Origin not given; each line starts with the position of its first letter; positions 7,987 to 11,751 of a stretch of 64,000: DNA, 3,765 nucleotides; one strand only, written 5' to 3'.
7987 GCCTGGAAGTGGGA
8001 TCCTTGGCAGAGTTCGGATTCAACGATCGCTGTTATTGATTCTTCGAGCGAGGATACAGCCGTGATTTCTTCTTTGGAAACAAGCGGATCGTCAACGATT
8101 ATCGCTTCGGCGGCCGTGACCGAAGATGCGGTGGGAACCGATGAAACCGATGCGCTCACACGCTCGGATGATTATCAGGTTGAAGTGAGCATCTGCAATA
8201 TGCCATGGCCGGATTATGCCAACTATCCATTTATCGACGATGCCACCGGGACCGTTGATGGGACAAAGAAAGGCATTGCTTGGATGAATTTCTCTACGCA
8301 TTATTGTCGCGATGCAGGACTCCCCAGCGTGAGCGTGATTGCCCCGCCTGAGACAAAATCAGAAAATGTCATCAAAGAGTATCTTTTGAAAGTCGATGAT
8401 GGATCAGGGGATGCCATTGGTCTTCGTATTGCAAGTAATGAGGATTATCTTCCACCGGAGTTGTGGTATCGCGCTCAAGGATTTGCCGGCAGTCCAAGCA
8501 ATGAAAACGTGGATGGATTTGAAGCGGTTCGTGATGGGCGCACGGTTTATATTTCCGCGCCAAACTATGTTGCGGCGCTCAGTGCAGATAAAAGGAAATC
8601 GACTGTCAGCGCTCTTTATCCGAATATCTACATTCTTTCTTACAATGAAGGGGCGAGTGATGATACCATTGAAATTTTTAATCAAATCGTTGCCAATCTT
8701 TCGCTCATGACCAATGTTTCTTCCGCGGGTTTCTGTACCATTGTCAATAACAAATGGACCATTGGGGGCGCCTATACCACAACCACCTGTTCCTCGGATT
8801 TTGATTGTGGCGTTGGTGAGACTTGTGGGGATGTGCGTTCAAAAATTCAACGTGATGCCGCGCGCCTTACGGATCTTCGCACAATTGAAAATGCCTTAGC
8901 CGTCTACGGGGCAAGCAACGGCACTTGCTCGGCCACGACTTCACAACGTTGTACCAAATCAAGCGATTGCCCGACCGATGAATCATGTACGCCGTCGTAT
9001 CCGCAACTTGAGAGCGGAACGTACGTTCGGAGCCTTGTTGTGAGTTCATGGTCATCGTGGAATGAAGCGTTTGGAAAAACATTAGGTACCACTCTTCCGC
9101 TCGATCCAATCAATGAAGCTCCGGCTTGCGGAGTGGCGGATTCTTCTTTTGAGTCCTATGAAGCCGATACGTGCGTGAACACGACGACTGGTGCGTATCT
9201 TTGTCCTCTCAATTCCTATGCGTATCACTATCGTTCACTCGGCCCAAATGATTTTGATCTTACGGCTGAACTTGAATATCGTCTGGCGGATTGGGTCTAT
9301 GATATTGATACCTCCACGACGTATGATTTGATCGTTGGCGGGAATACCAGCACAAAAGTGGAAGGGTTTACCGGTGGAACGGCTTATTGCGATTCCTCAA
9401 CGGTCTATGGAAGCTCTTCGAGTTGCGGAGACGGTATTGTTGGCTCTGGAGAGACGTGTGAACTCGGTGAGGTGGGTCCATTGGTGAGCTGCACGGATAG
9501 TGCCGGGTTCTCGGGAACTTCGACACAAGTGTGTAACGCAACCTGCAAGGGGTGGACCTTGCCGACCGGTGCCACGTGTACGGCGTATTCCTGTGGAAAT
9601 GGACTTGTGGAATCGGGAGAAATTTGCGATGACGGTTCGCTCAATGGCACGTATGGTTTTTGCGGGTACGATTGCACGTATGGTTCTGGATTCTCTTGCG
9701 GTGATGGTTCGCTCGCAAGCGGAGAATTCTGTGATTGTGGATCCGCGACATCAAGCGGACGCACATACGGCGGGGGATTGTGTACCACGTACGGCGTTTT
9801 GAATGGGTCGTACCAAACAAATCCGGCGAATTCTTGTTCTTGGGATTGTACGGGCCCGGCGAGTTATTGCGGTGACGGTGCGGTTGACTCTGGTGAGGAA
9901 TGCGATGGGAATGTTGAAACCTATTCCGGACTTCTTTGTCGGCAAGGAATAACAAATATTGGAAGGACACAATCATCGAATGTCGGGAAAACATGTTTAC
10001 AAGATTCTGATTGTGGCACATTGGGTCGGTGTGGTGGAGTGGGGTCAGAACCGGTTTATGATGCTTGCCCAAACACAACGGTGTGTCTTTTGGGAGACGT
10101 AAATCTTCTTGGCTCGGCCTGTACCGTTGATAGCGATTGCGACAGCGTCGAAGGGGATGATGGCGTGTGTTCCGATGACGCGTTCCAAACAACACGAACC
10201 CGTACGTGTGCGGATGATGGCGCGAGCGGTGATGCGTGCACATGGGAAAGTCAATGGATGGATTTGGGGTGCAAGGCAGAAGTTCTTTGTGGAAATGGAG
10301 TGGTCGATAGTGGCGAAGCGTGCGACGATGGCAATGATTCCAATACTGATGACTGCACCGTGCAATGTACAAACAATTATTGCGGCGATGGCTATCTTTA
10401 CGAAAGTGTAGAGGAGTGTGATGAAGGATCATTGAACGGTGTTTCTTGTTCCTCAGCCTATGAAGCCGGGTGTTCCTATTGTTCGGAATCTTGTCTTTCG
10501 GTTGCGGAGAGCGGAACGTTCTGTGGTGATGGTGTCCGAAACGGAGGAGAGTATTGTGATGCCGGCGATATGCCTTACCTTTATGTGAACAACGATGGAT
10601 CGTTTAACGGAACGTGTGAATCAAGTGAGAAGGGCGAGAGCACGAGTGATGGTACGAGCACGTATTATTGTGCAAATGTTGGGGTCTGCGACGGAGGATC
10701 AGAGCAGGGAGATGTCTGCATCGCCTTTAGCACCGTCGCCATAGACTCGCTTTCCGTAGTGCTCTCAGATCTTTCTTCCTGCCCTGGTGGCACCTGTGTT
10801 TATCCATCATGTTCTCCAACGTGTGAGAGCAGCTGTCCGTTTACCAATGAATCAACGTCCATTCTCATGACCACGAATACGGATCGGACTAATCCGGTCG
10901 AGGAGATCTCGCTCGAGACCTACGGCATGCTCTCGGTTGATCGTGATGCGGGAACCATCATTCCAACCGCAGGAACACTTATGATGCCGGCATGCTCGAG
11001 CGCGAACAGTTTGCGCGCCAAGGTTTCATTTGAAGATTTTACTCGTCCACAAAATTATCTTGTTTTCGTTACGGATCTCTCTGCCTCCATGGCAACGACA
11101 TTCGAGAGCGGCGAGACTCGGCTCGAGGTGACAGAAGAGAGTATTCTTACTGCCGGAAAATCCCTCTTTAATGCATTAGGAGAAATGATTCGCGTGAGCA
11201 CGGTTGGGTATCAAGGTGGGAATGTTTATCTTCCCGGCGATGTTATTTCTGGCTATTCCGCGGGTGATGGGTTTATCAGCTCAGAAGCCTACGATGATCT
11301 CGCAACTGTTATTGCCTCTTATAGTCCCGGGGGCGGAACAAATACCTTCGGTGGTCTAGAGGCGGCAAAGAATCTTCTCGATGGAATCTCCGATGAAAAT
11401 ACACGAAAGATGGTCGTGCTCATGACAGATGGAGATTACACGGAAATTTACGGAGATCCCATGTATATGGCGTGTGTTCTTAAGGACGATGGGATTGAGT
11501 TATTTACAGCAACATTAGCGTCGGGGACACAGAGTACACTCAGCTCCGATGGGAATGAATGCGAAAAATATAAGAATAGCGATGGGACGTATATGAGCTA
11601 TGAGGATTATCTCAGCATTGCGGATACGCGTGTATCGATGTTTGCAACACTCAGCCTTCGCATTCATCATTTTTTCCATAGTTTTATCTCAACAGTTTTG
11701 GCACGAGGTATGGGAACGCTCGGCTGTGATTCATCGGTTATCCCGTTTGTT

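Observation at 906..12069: Tandem paralogous giant surface proteins sharing a VirB2/TrbC-like two-helix pilin module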

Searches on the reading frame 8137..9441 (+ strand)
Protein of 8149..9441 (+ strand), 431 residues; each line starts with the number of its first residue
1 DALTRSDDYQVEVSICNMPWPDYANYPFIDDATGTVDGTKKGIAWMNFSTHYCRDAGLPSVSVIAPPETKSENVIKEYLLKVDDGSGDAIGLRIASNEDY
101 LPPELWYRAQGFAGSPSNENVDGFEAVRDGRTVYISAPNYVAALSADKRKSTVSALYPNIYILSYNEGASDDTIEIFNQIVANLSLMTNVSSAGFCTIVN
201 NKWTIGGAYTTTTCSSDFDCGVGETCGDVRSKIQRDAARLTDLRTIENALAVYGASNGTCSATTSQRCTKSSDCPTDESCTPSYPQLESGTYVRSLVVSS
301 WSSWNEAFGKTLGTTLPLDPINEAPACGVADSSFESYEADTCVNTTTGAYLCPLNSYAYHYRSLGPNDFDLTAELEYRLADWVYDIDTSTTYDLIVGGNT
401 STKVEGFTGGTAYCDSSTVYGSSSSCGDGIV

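Call 77: predict_structure(alignment_id=A4)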
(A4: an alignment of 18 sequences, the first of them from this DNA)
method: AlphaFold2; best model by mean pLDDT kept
length: 427 residues; sequences in the alignment: 18
mean_pLDDT: 85.2   pTM: 0.86
mean pLDDT of the five models: 85.2, 80.5, 80.2, 78.6, 68.9
residues with pLDDT >= 90: 211; 70-90: 171; 50-70: 18; < 50: 27
segments of 3 or more residues with pLDDT < 50: 1-15, 149-155, 206-210
pLDDT, mean of each block of 10 residues (from residue 1): 38 55 89 89 81 92 92 81 94 95 94 92 95 97 76 63 97 97 96 85 58 81 84 92 94 93 92 94 92 74 91 93 85 84 87 84 89 91 88 77 82 82 74
secondary structure, 60 per line:
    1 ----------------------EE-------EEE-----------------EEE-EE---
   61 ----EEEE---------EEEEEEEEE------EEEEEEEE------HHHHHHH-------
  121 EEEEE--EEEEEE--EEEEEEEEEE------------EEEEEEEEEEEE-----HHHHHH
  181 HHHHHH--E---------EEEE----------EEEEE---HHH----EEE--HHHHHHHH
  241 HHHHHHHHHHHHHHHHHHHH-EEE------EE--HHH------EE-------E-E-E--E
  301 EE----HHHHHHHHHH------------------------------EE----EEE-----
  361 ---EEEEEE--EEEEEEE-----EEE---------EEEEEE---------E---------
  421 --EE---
elements in order: E32-34 E52-54 E65-68 E78-86 E93-100 H107-113 E121-125 E128-133 E136-145 E158-169 H175-186 E199-202 E213-217 E228-230 H233-260 E262-264 E300-302 H307-316 E353-355 E364-369 E372-378 E384-386 E396-401

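Call 79: fold_search(model_id=the predicted structure, library=pdb)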
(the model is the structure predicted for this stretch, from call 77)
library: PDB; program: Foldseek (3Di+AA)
matches with E <= 10: 641; with E <= 0.001: 0
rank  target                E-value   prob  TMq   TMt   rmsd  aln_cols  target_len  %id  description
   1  3hlz_B                1.2e-03  0.84  0.18  0.26  19.0       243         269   10  Crystal structure of BT_1490 (NP_810393.1) from BACTEROIDES THETAIOTAOMICRON VPI-5482 at 1.50 A resolution (released 2009-06-16)
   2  3hlz_A                1.9e-03  0.99  0.17  0.26   8.2       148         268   10  Crystal structure of BT_1490 (NP_810393.1) from BACTEROIDES THETAIOTAOMICRON VPI-5482 at 1.50 A resolution (released 2009-06-16)
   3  2vu4                  5.4e-03  0.94  0.18  0.42   8.6       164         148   10  Structure of PsbP protein from Spinacia oleracea at 1.98 A resolution (released 2009-07-21)
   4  4rth_B                8.1e-03  0.90  0.18  0.37   7.6       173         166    9  The crystal structure of PsbP from Zea mays (released 2015-03-11)
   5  4rth_A                2.2e-02  0.82  0.18  0.38  13.4       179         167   11  The crystal structure of PsbP from Zea mays (released 2015-03-11)
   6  8rl2_CJ               2.2e-02  0.44  0.11  0.15  14.6       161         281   14  Human pre-60S - State 5 (released 2025-01-15)
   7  9i4t_P                2.4e-02  0.82  0.18  0.37  15.5       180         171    9  Photosystem II from Arabidopsis thaliana (released 2026-03-25)
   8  9qiw_CJ               2.8e-02  0.41  0.11  0.16  14.7       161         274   14  Human pre-60S - State 3 (released 2025-04-30)
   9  5f7y_A                4.2e-02  0.11  0.09  0.09  18.1       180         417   16  Blood group antigen binding adhesin BabA of Helicobacter pylori strain 17875 in complex with blood group A type-1 hexa (released 2016-01-20)
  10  3wa5_B                5.3e-02  0.51  0.16  0.38   7.7       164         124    7  Crystal Structure of type VI peptidoglycan muramidase effector Tse3 in complex with its cognate immunity protein Tsi3 (released 2013-10-02)
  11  2vtu_MODEL_1_J        5.3e-02  0.14  0.12  0.16  12.4       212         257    8  crystal structure of bacteriophage MS2 covalent coat protein dimer (released 2008-08-12)
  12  1vr8                  6.6e-02  0.63  0.15  0.35   7.1       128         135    8  Crystal structure of GTP binding regulator (TM1622) from Thermotoga Maritima at 1.75 A resolution (released 2005-03-15)
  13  3r6p                  7.4e-02  0.20  0.11  0.22  10.9       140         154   12  Crystal structure of abscisic acid-bound PYL10 (released 2011-12-21)
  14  4rti                  8.8e-02  0.60  0.18  0.36  15.0       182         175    9  The crystal structure of PsbP from Spinacia oleracea (released 2015-03-11)
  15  8r75_B                8.8e-02  0.08  0.10  0.08  13.5       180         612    9  Polysaccharide lyase BtPL33HA (BT4410) Apo form 1 (released 2024-12-04)
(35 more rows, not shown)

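Call 98: find_homologous_proteins(query=window:8137-9417:+)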
Query window:8137-9417:+ (427 aa): 3 proteins with E <= 0.001 among 8000 candidates.
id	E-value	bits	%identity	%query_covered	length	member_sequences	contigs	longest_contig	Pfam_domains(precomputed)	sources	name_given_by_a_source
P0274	3.1e-27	114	31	68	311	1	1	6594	-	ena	-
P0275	1.4e-23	102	30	71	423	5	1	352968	-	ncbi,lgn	-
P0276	1.3e-20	92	30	69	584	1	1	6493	-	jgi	jgi:hypothetical protein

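Call 101: search_protein_families(library=pfam, proteins=[window:8149-9441:+], max_evalue=0.01)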
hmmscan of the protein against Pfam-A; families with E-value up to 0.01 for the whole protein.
window:8149-9441:+ (431 aa): 0 families

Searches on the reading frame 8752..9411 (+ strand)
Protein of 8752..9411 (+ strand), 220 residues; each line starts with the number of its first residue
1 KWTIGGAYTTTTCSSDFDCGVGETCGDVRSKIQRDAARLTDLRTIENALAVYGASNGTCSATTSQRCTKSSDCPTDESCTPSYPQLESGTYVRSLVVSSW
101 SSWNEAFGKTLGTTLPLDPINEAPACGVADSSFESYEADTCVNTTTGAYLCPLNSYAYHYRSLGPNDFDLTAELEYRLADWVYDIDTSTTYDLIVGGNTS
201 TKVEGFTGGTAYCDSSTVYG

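Call 51: search_solved_structures(query=A3, max_evalue=10, show_alignments=3)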
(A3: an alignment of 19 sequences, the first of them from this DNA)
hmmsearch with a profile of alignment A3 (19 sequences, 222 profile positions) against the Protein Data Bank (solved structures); distinct sequences matched with E-value up to 10: 0.

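Call 52: search_protein_families(library=pfam, alignment_id=A3, max_evalue=1)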
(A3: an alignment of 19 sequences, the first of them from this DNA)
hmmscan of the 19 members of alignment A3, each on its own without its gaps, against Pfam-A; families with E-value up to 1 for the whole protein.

A. member 1, seq(220 aa): 3 families
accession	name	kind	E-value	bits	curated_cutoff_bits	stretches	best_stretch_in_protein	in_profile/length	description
PF23416.1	DUF7107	-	0.0046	17.7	24.6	1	8-25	24-41/48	Domain of unknown function (DUF7107)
PF12413.13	DLL_N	-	0.006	18.2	25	1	124-176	7-64/84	Homeobox protein distal-less-like N terminal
PF00095.26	WAP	-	0.33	11.7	20.8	0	57-79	3-29/41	WAP-type (Whey Acidic Protein) 'four-disulfide core'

B. families by the number of members that match (of 19 scanned): 23 families
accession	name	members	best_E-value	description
PF23416.1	DUF7107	10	0.00093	Domain of unknown function (DUF7107)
PF01666.22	DX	5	0.0053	DX module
PF00095.26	WAP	4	0.0041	WAP-type (Whey Acidic Protein) 'four-disulfide core'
PF04706.18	Dickkopf_N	3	0.0047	Dickkopf N-terminal cysteine-rich region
PF12413.13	DLL_N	2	0.006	Homeobox protein distal-less-like N terminal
PF14625.12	Lustrin_cystein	2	0.023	Lustrin, cysteine-rich repeated domain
PF21164.2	Dumpy_DPY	2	0.094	Dumpy, DPY module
PF25454.1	zf-C3HC4_IRF-2BP1_2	1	4.1e-05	IRF-2BP1/2 C3HC4 zinc finger domain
PF14704.11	DERM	1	0.02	Dermatopontin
PF24325.1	DUF7495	1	0.021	Domain of unknown function (DUF7495)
PF05375.19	Pacifastin_I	1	0.027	Pacifastin inhibitor (LCMII)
PF00711.24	Defensin_beta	1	0.043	Beta defensin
PF25059.1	FN3_DSCAM-DSCAML_C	1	0.06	DSCAM/DSCAML C-terminal Fn3-like domain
PF04383.19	KilA-N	1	0.12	KilA-N domain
PF07581.17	Glug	1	0.15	The GLUG motif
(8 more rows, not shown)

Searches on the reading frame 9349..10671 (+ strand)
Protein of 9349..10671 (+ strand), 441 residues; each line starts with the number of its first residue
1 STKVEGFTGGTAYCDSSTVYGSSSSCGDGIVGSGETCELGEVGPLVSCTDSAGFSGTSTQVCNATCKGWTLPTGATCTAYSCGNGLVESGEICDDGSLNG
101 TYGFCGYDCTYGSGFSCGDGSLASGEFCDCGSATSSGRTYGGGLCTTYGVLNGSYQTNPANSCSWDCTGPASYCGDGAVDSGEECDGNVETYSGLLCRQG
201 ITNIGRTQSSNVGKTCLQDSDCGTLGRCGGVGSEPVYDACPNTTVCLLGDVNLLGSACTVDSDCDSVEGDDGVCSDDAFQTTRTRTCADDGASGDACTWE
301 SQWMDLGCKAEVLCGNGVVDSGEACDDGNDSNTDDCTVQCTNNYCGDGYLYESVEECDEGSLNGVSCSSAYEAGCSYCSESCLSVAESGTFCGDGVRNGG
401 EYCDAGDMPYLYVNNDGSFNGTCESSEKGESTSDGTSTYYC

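Call 101: search_protein_families(library=pfam, proteins=[window:9349-10671:+], max_evalue=0.01)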
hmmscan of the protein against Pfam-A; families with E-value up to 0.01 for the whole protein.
window:9349-10671:+ (441 aa): 1 family
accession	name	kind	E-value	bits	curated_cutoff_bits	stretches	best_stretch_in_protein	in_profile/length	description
PF13948.11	DUF4215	-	2.1e-12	47.5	27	2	305-340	14-46/47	Domain of unknown function (DUF4215)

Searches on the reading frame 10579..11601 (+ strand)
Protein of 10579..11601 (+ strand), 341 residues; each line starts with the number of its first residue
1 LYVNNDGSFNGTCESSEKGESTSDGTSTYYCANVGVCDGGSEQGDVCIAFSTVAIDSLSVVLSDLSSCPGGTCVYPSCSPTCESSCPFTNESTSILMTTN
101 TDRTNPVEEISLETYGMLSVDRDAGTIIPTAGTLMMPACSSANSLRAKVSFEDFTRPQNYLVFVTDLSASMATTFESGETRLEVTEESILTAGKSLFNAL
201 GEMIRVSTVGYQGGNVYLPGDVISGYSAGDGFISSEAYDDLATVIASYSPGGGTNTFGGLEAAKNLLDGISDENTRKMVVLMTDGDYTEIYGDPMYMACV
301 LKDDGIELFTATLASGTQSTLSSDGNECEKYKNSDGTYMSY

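Call 101: search_protein_families(library=pfam, proteins=[window:10579-11601:+], max_evalue=0.01)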
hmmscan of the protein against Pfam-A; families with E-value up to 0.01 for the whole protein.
window:10579-11601:+ (341 aa): 2 families
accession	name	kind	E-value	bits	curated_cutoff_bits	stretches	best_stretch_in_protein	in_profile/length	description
PF00092.34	VWA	-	2.8e-08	34.6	23.8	1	161-321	2-147/174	von Willebrand factor type A domain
PF13519.12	VWA_2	-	6.5e-06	27.2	27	1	161-285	1-106/107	von Willebrand factor type A domain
